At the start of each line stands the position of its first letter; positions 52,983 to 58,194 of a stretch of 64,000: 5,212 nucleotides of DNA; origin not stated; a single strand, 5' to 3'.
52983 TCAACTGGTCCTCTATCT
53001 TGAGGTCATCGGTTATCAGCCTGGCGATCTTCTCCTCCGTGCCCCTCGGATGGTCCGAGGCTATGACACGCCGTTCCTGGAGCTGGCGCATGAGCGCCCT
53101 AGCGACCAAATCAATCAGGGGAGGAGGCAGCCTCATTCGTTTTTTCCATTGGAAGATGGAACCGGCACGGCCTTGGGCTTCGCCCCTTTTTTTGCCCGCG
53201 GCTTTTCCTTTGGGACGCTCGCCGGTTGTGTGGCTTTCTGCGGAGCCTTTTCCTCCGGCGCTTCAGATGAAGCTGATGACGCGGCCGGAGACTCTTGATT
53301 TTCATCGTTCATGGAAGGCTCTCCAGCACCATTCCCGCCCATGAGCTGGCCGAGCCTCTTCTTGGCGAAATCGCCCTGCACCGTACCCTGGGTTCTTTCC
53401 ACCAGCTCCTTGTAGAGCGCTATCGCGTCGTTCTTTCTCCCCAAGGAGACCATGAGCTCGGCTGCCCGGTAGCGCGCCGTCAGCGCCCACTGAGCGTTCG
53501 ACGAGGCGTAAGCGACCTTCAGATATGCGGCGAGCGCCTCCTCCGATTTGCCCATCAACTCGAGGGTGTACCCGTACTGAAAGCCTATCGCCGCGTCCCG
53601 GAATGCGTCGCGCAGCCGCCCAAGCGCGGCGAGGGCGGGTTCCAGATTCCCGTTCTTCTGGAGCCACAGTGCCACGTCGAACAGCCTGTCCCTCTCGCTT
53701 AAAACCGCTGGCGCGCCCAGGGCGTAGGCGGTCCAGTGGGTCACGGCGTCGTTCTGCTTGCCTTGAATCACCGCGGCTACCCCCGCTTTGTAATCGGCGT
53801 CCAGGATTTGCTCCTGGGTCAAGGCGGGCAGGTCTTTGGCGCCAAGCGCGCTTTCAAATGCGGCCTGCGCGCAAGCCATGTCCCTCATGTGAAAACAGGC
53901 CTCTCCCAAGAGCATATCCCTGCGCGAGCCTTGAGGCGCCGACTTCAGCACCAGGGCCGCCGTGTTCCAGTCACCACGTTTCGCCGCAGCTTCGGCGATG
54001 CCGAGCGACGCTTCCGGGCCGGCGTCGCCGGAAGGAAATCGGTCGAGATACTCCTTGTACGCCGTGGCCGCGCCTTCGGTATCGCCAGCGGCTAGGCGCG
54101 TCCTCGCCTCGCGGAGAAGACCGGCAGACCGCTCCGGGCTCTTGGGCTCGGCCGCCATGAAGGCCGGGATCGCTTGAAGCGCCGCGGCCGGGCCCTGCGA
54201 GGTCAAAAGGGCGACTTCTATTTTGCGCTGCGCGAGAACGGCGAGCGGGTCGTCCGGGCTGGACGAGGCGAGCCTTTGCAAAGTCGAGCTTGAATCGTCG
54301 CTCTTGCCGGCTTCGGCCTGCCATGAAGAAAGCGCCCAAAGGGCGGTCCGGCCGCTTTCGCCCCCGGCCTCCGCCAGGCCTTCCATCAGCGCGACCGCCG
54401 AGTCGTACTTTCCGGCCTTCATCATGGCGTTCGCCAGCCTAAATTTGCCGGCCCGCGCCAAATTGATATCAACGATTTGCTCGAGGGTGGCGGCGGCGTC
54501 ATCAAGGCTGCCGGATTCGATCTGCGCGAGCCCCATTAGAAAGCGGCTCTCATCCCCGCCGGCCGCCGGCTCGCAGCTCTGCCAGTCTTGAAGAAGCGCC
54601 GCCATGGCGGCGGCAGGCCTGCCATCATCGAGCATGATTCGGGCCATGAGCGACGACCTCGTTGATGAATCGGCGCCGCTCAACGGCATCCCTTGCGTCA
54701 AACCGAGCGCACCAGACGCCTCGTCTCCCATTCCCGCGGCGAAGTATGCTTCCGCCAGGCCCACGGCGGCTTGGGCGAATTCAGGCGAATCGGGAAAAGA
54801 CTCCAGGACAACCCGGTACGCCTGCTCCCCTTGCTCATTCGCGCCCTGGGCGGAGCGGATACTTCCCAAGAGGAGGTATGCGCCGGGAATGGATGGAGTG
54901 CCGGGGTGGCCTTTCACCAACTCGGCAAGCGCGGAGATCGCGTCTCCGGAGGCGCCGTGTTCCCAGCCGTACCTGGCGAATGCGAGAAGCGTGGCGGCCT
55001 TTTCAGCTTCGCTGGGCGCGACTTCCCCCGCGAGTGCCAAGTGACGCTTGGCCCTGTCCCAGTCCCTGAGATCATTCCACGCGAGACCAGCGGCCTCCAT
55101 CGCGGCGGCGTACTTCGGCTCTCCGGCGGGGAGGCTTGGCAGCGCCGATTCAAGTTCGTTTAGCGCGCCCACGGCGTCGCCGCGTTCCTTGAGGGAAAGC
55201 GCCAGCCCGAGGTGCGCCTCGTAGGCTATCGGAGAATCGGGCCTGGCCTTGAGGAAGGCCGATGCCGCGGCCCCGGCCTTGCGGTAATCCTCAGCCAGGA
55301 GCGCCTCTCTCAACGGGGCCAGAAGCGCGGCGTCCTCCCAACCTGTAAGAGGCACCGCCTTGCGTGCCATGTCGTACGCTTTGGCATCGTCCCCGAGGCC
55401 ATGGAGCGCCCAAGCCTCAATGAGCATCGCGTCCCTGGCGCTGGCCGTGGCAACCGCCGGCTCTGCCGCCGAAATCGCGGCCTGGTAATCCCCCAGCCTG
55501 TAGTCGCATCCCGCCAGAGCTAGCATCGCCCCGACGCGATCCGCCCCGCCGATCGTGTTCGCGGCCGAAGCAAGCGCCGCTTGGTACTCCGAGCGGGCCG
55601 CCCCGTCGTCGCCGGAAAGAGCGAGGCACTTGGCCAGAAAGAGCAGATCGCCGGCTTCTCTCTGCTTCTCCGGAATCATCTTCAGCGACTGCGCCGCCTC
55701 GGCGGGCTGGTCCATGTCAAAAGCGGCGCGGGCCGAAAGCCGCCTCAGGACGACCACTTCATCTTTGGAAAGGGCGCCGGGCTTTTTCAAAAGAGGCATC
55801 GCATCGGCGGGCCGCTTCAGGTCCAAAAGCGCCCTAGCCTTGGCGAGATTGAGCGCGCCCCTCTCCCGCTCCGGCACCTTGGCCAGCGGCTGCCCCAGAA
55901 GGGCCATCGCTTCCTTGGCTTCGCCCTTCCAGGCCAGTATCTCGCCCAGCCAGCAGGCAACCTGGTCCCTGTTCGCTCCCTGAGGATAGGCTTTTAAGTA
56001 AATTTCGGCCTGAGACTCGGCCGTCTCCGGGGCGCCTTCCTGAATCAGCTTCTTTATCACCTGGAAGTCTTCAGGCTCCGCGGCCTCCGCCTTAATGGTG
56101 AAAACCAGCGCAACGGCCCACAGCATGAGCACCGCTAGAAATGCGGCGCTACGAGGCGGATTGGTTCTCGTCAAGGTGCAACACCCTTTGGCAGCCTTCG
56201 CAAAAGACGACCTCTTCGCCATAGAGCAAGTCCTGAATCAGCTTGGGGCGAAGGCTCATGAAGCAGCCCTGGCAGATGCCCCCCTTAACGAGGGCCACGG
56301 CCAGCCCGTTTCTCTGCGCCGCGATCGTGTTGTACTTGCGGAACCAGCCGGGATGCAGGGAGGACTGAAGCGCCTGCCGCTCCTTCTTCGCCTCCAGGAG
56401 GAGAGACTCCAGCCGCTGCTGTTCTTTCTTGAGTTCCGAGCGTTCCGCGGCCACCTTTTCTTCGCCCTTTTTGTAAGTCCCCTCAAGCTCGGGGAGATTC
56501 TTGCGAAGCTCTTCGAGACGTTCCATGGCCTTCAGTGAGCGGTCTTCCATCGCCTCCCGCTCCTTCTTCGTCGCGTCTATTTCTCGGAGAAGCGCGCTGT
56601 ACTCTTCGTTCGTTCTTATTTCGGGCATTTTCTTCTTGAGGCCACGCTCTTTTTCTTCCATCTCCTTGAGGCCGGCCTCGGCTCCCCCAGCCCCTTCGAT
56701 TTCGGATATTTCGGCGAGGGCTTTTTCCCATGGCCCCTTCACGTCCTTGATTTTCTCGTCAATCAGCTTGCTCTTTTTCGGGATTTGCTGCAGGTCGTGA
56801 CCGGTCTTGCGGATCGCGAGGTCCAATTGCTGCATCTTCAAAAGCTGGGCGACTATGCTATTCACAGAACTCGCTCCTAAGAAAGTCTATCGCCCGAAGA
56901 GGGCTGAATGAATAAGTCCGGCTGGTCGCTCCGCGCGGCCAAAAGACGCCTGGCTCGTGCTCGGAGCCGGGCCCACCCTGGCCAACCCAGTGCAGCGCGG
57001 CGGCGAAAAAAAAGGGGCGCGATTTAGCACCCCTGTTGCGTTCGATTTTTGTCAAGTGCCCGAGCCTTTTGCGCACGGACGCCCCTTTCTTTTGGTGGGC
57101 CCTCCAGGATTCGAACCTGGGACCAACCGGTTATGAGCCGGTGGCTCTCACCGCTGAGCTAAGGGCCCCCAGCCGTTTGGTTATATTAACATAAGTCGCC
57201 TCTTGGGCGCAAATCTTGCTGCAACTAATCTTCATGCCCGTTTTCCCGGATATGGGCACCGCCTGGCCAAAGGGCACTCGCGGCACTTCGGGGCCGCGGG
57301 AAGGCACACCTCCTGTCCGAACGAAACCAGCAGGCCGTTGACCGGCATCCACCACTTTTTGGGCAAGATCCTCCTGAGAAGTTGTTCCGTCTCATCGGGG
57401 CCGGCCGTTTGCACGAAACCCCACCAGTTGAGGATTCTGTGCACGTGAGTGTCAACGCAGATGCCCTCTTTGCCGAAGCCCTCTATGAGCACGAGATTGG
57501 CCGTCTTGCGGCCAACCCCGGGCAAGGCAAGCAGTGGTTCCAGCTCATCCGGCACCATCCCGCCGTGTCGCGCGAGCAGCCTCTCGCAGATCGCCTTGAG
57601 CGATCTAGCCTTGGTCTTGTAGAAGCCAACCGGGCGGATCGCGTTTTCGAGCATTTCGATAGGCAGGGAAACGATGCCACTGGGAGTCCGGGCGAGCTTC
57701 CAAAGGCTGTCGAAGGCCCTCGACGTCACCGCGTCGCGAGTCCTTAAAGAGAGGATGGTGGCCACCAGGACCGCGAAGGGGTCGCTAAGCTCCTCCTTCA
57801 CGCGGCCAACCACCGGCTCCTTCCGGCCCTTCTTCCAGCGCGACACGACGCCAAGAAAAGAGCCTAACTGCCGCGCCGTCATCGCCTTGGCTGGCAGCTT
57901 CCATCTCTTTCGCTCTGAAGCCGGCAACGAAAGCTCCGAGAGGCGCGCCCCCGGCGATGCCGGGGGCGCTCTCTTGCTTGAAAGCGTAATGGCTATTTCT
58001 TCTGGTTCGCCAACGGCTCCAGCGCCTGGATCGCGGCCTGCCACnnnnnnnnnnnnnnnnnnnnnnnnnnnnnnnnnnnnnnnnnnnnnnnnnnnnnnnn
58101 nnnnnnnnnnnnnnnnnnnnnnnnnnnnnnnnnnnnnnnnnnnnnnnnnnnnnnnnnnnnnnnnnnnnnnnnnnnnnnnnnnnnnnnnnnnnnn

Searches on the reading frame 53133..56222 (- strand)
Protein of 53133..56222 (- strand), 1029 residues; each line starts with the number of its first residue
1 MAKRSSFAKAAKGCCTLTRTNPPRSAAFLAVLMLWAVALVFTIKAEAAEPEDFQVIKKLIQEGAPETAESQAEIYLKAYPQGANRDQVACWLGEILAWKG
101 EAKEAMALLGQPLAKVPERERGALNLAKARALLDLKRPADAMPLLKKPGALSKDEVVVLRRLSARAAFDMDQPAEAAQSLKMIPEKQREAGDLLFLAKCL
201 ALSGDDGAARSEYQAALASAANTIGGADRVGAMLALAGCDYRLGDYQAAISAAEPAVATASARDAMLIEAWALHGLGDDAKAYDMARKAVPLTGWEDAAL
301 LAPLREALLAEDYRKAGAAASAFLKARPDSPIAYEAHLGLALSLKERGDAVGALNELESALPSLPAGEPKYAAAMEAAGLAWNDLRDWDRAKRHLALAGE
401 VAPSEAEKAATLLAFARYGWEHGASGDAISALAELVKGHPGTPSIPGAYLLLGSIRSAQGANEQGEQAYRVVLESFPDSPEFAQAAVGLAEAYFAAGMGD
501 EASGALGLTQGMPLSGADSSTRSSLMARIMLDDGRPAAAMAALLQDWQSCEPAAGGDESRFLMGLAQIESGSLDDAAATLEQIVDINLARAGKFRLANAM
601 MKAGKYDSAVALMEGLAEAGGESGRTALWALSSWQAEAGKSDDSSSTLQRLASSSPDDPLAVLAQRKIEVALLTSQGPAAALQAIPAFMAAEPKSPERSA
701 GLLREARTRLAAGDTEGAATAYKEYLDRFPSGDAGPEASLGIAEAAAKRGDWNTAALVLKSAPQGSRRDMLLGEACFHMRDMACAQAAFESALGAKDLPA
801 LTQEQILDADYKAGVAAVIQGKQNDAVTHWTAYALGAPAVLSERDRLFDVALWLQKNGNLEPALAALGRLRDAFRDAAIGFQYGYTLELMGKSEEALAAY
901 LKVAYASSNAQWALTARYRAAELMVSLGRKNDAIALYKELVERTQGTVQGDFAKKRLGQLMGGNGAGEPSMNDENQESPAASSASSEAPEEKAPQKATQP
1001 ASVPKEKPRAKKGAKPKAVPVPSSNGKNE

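Call 24: search_protein_families(library=pfam, proteins=[window:53133-56222:-], max_evalue=0.00001)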
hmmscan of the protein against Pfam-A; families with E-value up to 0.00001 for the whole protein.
window:53133-56222:- (1029 aa): 8 families
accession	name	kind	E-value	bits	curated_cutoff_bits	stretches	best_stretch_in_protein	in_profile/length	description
PF14559.12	TPR_19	-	6e-23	81.4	25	0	710-764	2-53/68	Tetratricopeptide repeat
PF13432.12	TPR_16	-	8.5e-17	61.7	32.7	0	703-763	1-58/65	Tetratricopeptide repeat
PF13174.12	TPR_6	-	3e-16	59.3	26.3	0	702-731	3-32/33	Tetratricopeptide repeat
PF12895.13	ANAPC3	-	6.3e-12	46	27.2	0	77-146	14-80/82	Anaphase-promoting complex, cyclosome, subunit 3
PF13428.12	TPR_14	-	2.3e-11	43.6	23.5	0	702-731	4-33/44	Tetratricopeptide repeat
PF13525.12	YfiO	-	6.9e-07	29.7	25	0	702-758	8-64/203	Outer membrane lipoprotein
PF13424.12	TPR_12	-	7.4e-07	29.7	30.1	0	195-258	8-73/77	Tetratricopeptide repeat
PF13181.12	TPR_8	-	7.3e-06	26.2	25.7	0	881-907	5-31/34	Tetratricopeptide repeat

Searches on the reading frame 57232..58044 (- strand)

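Call 24: search_protein_families(library=pfam, proteins=[window:57232-58044:-], max_evalue=0.00001)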
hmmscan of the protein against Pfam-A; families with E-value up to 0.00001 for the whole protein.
window:57232-58044:- (270 aa): 1 family
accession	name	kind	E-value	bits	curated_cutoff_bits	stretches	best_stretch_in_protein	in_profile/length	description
PF00730.31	HhH-GPD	-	2.8e-21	76.3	26.2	1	94-228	1-107/108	HhH-GPD superfamily base excision DNA repair protein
